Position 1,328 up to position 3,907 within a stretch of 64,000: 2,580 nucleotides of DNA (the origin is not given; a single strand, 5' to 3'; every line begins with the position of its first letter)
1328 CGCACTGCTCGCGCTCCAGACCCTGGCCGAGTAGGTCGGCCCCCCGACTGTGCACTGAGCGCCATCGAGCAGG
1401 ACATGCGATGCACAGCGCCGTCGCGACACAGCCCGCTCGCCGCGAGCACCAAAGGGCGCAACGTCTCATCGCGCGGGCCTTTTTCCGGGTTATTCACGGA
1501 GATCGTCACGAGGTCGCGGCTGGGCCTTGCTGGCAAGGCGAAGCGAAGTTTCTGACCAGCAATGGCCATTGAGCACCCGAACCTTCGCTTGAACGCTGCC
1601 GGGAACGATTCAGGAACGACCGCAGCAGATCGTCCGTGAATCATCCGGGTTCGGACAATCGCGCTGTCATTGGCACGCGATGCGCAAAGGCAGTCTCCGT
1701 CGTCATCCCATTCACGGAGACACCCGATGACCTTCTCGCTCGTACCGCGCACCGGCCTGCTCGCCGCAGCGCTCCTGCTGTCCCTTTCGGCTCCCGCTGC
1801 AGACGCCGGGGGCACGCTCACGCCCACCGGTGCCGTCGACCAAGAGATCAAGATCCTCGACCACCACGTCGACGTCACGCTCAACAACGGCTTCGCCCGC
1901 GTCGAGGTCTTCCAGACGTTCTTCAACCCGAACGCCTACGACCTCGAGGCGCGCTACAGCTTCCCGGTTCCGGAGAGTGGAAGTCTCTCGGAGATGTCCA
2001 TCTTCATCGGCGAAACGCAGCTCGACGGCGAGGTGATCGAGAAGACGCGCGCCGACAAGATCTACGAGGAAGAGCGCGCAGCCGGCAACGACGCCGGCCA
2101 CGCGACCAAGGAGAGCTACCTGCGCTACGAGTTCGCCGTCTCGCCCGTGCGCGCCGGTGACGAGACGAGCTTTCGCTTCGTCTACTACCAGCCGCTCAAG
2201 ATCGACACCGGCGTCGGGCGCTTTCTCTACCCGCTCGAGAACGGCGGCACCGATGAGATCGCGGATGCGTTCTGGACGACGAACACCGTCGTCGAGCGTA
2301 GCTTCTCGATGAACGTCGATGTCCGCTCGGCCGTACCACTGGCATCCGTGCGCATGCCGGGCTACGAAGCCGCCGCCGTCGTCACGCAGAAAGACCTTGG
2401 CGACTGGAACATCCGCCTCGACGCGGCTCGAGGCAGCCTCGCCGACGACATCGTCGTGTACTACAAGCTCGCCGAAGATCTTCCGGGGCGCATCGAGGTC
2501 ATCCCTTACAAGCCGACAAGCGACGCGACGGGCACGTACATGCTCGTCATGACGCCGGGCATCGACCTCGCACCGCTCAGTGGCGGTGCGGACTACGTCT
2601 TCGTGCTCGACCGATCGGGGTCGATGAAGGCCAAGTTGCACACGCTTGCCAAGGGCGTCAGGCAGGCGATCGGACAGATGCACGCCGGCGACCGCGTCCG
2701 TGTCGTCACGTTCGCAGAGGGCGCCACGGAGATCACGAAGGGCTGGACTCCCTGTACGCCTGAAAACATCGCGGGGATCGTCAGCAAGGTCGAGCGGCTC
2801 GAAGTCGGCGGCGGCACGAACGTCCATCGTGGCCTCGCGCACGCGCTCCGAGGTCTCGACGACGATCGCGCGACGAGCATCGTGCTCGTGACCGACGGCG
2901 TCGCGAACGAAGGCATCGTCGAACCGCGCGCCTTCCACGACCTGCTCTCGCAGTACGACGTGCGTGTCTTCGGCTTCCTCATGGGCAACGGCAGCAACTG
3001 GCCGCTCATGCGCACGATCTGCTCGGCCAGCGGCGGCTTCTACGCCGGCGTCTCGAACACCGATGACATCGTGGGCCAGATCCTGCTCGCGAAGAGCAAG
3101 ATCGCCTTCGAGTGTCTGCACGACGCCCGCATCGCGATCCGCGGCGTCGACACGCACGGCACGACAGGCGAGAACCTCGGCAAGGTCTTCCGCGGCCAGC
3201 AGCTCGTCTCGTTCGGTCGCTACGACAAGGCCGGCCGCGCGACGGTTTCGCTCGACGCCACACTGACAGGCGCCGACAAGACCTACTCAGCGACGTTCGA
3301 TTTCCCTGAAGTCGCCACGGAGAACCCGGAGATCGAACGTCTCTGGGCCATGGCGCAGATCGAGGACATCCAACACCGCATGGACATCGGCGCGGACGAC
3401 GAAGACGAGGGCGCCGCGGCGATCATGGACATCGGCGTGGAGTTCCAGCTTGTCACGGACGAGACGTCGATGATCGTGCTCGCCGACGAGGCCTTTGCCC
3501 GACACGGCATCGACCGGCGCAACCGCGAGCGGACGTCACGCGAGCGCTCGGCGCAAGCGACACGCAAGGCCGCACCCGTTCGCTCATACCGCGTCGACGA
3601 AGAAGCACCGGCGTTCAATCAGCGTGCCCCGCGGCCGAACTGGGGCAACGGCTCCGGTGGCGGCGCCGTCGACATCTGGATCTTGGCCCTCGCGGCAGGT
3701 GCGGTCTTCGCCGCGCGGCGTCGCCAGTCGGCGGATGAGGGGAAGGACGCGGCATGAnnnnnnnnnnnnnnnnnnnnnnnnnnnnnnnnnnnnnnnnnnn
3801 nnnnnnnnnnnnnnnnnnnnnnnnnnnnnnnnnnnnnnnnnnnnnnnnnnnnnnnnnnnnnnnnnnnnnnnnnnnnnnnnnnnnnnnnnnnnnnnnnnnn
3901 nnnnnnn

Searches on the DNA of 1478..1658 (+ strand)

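Call 56: build_rna_model(alignment_id=A3)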
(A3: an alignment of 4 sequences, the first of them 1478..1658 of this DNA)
Model R1 built from alignment A3 (4 sequences, 195 columns); structure: RNAalifold consensus.
model positions 167; base pairs 50; branch points 0; effective number of sequences 1.18; information 0.59 bits per position. Calibrated on 0.2 Mb of random sequence (short: E-values are rough).
structure used (alignment columns):
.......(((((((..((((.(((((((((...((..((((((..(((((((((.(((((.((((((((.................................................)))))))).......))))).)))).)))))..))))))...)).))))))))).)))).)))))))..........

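Call 57: search_with_rna_model(model_id=R1, sources=[window, L033, L034, L035], max_evalue=1, make_alignment=true)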
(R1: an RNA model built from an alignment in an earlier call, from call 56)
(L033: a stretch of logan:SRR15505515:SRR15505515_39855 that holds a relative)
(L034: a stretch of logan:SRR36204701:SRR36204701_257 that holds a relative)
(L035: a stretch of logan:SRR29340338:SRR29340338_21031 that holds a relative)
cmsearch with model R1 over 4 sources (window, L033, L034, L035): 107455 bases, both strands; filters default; matches with E-value up to 1: 13.
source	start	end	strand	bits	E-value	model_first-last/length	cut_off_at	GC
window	42108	42270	-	178.4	1.2e-42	1-167/167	no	0.62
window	40619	40811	+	169.9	1.6e-40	1-167/167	no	0.63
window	1477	1658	+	159.4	7.1e-38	1-167/167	no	0.58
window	51313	51457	+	111.7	6.3e-26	1-167/167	no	0.64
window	40617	40809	-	44.9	3.4e-09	1-167/167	no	0.63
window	27528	27639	-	43.8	6.4e-09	1-167/167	no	0.66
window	42110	42272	+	43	1e-08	1-167/167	no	0.63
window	1475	1656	-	42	1.9e-08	1-167/167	no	0.59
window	48507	48608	-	27.1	9.8e-05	1-167/167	no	0.59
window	28128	28276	-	17.9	0.02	1-167/167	no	0.67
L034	3137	3247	+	13.3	0.28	1-167/167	no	0.66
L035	4394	4448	+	11.3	0.91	1-167/167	no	0.76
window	60521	60599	-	11.2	0.99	1-167/167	no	0.76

Alignment A6: 13 matches aligned to the model, 221 columns, each read 5' to 3' on its own strand. Consensus structure (alignment columns), stored with it:
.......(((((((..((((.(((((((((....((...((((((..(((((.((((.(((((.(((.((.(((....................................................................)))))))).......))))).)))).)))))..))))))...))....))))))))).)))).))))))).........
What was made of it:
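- Checked: The covariance model R1 (calls 56-57) recovers six of these sites (the four long copies plus 27528-27639 and 48507-48608), misses the two shortest (4401-4450 and 32066-32126), and adds no credible new one.
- Tried and rejected: The weak CM hit at 28128-28276 (E 0.02) lies inside a coding region and was ignored (call 57).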

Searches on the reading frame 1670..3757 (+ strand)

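Call 19: search_protein_families(library=pfam, proteins=[window:1670-3757:+])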
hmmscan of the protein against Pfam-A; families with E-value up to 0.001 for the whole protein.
window:1670-3757:+ (695 aa): 6 families
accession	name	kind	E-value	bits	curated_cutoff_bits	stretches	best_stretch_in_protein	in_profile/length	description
PF08487.16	VIT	-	3.1e-23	82.5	26.5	1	63-172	2-111/111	Vault protein inter-alpha-trypsin domain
PF13519.12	VWA_2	-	2.1e-14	54.5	27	1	310-410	2-106/107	von Willebrand factor type A domain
PF13768.12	VWA_3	-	2.9e-12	47.3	27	1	310-458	4-153/155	von Willebrand factor type A domain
PF00092.34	VWA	-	9.1e-12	46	23.8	1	310-465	3-166/174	von Willebrand factor type A domain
PF05762.20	VWA_CoxE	-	2.2e-09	37.5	26.4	1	308-414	58-163/222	VWA domain containing CoxE-like protein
PF13757.12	VIT_2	-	6.9e-05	23.1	23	1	63-125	15-77/78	Vault protein inter-alpha-trypsin domain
